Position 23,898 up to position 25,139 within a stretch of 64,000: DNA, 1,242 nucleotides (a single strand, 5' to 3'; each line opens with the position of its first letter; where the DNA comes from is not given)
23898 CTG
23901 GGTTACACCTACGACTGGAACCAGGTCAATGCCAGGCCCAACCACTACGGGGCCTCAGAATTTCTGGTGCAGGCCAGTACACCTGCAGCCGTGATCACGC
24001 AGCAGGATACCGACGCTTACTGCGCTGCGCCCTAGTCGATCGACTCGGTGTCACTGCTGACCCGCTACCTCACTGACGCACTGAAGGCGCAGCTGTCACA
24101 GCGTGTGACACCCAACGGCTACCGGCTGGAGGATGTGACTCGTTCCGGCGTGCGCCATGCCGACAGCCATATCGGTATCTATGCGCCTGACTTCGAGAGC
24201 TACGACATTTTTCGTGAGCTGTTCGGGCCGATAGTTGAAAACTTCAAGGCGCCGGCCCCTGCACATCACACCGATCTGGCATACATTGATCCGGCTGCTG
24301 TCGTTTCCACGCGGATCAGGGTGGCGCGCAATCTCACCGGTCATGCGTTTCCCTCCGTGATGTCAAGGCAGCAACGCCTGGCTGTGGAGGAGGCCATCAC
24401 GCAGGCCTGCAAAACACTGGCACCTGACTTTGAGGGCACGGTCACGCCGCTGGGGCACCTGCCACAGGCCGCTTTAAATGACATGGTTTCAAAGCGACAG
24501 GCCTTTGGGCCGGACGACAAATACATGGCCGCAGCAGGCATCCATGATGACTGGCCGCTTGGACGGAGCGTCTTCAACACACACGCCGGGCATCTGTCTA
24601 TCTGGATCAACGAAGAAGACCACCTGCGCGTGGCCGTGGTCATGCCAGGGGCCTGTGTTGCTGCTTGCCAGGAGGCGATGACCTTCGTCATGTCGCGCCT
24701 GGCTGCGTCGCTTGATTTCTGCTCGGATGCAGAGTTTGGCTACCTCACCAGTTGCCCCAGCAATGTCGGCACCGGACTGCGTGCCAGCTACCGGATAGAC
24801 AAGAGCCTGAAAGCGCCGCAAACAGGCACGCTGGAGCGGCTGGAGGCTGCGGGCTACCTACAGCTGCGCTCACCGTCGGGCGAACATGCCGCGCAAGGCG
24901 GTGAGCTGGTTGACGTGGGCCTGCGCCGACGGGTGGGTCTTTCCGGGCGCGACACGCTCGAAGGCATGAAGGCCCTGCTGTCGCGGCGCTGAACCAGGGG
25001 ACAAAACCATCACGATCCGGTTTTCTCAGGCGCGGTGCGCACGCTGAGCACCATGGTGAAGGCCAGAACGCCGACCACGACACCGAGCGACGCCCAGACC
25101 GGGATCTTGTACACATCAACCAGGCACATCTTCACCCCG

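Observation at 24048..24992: Eukaryote-type arginine/phosphagen kinase in a betaproteobacterium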

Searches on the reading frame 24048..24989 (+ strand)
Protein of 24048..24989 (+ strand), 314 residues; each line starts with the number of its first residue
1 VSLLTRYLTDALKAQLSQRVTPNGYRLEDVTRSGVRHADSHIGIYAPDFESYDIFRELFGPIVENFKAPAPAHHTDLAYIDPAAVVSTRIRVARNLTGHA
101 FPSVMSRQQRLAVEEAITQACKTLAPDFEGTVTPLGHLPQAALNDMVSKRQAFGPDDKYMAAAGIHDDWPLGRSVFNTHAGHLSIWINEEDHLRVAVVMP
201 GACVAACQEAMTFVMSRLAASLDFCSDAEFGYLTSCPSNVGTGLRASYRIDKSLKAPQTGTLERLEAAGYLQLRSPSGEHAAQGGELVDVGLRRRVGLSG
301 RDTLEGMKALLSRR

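Call 3: search_protein_families(library=pfam, proteins=[window:24048-24989:+], max_evalue=1)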
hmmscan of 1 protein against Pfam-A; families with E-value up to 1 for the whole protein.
window:24048-24989:+ (314 aa): 2 families
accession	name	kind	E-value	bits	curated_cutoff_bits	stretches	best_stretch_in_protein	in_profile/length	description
PF00217.24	ATP-gua_Ptrans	-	7.6e-32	110.8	22.4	1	113-310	2-192/203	ATP:guanido phosphotransferase, C-terminal catalytic domain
PF02807.20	ATP-gua_PtransN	-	1.7e-19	70.5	25.7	1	2-64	5-67/67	ATP:guanido phosphotransferase, N-terminal domain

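Call 4: search_protein_families(library=ncbifam, proteins=[window:24048-24989:+], max_evalue=1)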
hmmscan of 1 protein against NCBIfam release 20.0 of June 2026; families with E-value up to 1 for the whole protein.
window:24048-24989:+ (314 aa): 5 families
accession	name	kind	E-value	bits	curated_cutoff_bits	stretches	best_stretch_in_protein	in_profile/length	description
NF002194.0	PRK01059.1-4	equivalog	2.3e-27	96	385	1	84-250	14-172/345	protein arginine kinase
NF053707.1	PrArgKinMcsBBac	equivalog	3.7e-27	95.5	500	1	83-248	23-180/347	protein-arginine kinase McsB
NF002193.0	PRK01059.1-3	equivalog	9.5e-18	64.4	471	1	84-248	21-169/335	protein arginine kinase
NF002192.0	PRK01059.1-2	equivalog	2e-16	60.1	679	1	81-250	18-169/340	protein arginine kinase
NF002191.0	PRK01059.1-1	equivalog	2.3e-13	50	381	1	84-250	22-178/358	protein arginine kinase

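Call 5: search_solved_structures(query=window:24048-24989:+, max_evalue=0.001, show_alignments=2)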
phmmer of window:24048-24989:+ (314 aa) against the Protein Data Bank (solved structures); distinct sequences matched with E-value up to 0.001: 49.
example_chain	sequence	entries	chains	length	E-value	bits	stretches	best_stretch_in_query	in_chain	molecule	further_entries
4rf6_A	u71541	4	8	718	5.7e-98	331.4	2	2-311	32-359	Arginine kinase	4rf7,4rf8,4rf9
4wo8_A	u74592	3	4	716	1.2e-77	264.6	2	6-301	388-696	Taurocyamine kinase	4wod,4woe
7re6_A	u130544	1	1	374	6e-51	177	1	2-304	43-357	Arginine kinase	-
1rl9_A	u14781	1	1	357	3e-49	171.4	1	2-304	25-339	Arginine kinase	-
1bg0_A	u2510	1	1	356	3.1e-49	171.4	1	2-304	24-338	ARGININE KINASE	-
1m15_A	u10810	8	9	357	3.1e-49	171.4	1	2-304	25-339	arginine kinase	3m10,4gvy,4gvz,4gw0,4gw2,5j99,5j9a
1p52_A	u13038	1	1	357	7.9e-49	170.1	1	2-304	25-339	Arginine kinase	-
1p50_A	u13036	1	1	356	8e-49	170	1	2-304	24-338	Arginine kinase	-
1sd0_A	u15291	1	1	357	5.6e-48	167.3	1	2-304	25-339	Arginine kinase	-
9fhn_A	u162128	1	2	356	8.2e-47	163.4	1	2-306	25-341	arginine kinase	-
9fho_A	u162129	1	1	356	1e-46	163.1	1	2-306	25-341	arginine kinase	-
6ky2_A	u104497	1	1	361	1.3e-46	162.8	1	2-304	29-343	Arginine kinase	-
6ky3_A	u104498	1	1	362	1.8e-46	162.3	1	2-304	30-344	Arginine kinase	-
9fig_A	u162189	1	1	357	2.1e-46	162.1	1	2-305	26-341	arginine kinase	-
2j1q_A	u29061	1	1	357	5.6e-46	160.7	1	2-307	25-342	ARGININE KINASE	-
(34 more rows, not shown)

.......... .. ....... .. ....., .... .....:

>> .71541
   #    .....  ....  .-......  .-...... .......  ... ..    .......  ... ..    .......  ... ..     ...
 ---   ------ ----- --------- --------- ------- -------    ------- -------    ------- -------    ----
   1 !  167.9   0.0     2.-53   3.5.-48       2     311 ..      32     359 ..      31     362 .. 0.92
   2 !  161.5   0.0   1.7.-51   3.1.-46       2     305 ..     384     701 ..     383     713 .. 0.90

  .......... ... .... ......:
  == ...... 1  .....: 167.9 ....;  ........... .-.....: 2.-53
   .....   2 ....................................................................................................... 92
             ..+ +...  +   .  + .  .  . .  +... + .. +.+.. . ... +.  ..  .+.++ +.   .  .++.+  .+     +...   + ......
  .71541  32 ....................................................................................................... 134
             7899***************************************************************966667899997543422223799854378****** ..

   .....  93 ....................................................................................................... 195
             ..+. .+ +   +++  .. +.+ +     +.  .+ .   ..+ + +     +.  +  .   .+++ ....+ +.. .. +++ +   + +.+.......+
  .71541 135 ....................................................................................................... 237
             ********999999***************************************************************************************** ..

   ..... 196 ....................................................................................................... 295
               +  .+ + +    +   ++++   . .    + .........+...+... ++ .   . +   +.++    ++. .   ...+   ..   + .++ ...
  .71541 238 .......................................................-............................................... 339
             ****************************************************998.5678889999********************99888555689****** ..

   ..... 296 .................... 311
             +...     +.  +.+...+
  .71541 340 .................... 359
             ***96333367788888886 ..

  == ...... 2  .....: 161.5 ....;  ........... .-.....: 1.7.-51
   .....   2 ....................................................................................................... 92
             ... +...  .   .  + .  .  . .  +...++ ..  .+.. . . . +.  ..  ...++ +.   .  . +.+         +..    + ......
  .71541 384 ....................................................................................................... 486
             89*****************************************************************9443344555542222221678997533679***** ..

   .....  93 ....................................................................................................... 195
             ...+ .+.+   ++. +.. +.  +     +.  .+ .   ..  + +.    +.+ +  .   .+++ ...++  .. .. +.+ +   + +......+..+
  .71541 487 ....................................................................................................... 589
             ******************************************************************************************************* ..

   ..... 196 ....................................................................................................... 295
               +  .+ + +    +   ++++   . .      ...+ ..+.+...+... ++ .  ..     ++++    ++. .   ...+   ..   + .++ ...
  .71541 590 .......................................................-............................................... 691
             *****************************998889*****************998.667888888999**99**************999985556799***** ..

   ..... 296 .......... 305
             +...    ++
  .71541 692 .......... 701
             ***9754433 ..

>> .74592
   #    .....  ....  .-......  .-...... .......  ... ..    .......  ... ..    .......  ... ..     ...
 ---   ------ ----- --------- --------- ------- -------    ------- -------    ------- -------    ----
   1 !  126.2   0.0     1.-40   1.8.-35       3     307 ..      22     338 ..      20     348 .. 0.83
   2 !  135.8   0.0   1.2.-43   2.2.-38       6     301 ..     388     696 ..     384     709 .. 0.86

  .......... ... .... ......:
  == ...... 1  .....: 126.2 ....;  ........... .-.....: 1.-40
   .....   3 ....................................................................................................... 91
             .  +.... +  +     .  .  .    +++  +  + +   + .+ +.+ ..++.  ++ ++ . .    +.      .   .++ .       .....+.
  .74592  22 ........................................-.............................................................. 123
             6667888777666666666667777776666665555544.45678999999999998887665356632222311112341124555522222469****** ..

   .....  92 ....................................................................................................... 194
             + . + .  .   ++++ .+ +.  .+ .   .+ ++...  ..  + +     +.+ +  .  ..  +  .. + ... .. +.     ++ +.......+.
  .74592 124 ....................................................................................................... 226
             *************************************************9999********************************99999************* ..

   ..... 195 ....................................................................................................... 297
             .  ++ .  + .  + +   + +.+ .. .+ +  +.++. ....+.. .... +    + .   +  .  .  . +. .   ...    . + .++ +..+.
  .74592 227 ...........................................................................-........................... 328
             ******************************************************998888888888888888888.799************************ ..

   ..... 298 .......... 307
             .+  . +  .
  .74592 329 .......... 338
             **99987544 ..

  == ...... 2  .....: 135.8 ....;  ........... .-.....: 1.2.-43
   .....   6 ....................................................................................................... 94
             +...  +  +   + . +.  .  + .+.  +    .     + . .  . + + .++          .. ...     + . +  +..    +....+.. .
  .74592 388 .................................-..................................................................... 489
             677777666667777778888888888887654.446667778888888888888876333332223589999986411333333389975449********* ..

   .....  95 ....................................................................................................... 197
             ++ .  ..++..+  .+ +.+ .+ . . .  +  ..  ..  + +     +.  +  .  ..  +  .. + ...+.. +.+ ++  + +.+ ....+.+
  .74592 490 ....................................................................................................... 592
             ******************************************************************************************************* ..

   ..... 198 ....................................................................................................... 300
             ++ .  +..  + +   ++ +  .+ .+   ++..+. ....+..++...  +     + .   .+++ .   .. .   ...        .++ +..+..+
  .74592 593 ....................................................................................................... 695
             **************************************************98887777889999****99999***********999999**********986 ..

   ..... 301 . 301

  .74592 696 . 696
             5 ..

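Call 6: find_homologous_proteins(query=window:24048-24989:+)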
Query window:24048-24989:+ (314 aa): 1291 proteins with E <= 0.001 among 7774 candidates; the best 120 are listed.
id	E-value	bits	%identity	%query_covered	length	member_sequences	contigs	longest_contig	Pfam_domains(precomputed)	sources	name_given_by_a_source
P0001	6.1e-208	707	100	100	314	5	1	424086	PF00217.25,PF02807.21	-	-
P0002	4.4e-176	603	87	99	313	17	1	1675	PF00217.25,PF02807.21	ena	-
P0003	6.2e-146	504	74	100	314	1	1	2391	PF00217.25,PF02807.21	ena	-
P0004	1.4e-140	486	72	99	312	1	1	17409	PF00217.25,PF02807.21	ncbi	ncbi:MAG: hypothetical protein V4573_19930 [Pseudomonadota bacterium]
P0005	4.3e-131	455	67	99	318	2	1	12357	PF00217.25,PF02807.21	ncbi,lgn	ncbi:MAG: hypothetical protein V4718_00855 [Pseudomonadota bacterium]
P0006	6.6e-130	451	65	100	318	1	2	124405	PF00217.25,PF02807.21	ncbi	ncbi:MAG: hypothetical protein V4454_20745 [Pseudomonadota bacterium]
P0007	2.9e-129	449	64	100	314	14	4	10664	PF00217.25,PF02807.21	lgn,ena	-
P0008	3.9e-129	449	65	100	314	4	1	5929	PF00217.25,PF02807.21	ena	-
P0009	2.4e-127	443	66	95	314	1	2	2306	PF00217.25,PF02807.21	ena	-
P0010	1.8e-126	440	62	100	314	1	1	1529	PF00217.25,PF02807.21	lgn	-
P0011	1.7e-125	437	63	100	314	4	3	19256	PF00217.25,PF02807.21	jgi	-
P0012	2.4e-125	436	63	99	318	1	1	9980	PF00217.25,PF02807.21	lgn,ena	-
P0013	2.3e-124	433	64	99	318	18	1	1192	PF00217.25,PF02807.21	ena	-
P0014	7.2e-124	431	65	99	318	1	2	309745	PF00217.25,PF02807.21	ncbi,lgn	ncbi:MAG: hypothetical protein V4542_14285 [Pseudomonadota bacterium]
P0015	2.0e-123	430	63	99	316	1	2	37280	PF00217.25,PF02807.21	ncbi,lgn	-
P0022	1.7e-120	420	59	100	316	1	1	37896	PF00217.25,PF02807.21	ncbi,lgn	-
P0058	1.4e-112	394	58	100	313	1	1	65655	PF00217.25,PF02807.21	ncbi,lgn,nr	nr:hypothetical protein [Rhodoferax sp.]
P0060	1.5e-111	391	59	99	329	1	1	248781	PF00217.25,PF02807.21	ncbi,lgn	ncbi:MAG: hypothetical protein V4731_10790 [Pseudomonadota bacterium]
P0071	9.6e-109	382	58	99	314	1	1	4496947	PF00217.25,PF02807.21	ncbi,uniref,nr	ncbi:hypothetical protein [Caenimonas aquaedulcis]|uniref:Arginine kinase n=1 Tax=Caenimonas aquaedu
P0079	1.7e-105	371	57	100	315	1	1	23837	PF00217.25,PF02807.21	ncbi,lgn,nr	ncbi:MAG: hypothetical protein JWQ72_1871 [Polaromonas sp.]|nr:hypothetical protein [Polaromonas sp.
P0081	6.3e-105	369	53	99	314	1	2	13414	PF00217.25,PF02807.21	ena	-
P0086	2.0e-79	285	47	99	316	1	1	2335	PF00217.25,PF02807.21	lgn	-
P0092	8.0e-52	195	37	99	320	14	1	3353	PF00217.25,PF02807.21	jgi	jgi:protein-arginine kinase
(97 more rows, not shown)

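Call 7: find_related_loci(query=window:24048-24989:+, collection=genome_contigs, flank=6000)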
Query window:24048-24989:+ (314 aa) in genome_contigs; peptide patterns used: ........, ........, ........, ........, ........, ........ (x = any residue, [..] = any of these).
74 stretches matched a pattern; 13 encode a relative of the query (tblastn E <= 1e-3); 13 distinct loci.
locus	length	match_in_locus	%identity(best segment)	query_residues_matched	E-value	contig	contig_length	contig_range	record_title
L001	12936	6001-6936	59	1-312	5e-128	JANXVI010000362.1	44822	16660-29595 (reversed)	MAG: Rhodoferax sp. isolate 341R_metabat_159_sub 341R_k141_754854, whole genome shotgun sequence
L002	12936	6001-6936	63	1-312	3e-130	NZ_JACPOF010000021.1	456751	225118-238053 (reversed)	MAG: Polaromonas sp. isolate NC_groundwater_594_Pr5_B-0.1um_59_23 alan_book_18_scaffold_364173, whole genome shotgun seq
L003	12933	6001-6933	64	1-311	1e-132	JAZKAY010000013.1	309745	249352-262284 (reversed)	MAG: Pseudomonadota bacterium isolate ADI_H3L2_1_122_18_3-bin053_1 ADIH3L21_B053_1_000000000013, whole genome shotgun se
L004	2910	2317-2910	64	1-198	1e-81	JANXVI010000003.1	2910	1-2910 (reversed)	MAG: Rhodoferax sp. isolate 341R_metabat_159_sub 341R_k141_610712, whole genome shotgun sequence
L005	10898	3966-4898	67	1-311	1e-139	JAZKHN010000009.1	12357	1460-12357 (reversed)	MAG: Pseudomonadota bacterium isolate DC_SW_03_SPN07022020-bin016 DCSW031SPN_B016_0_000000000009, whole genome shotgun s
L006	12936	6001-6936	58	1-312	3e-123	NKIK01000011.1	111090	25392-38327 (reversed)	MAG: Burkholderiales bacterium PBB3 NODE_267, whole genome shotgun sequence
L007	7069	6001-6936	37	2-305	3e-61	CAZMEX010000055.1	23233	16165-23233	MAG TPA_asm: uncultured Desulfobacterales bacterium isolate binchicken_co67_280 genome assembly, contig: NODE_2183_lengt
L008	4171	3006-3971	34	2-311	3e-57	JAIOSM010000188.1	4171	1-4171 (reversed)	MAG: Desulfobacteraceae bacterium isolate SMBSF44 bin_25_k127_343891, whole genome shotgun sequence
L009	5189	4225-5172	34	3-309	5e-54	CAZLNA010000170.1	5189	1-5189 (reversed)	MAG TPA_asm: uncultured Desulfobacula sp. isolate binchicken_co56_24 genome assembly, contig: NODE_5955_length_5189_cov_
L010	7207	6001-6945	30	2-299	2e-48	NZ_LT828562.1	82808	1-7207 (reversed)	Desulfamplus magnetovallimortis isolate PRJEB14757, whole genome shotgun sequence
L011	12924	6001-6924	31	12-307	1e-46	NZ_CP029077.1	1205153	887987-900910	Candidatus Deianiraea vastatrix isolate CyL4-1 chromosome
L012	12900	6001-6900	33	8-297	9e-46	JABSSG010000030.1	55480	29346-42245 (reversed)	MAG: Rickettsiales bacterium isolate DT_106 DT-Rickettsiales-1_scaffold_30, whole genome shotgun sequence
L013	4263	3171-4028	32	28-312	2e-44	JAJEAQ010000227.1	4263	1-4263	MAG: Trichodesmium sp. jk18x7bins.61 k141_2038670, whole genome shotgun sequence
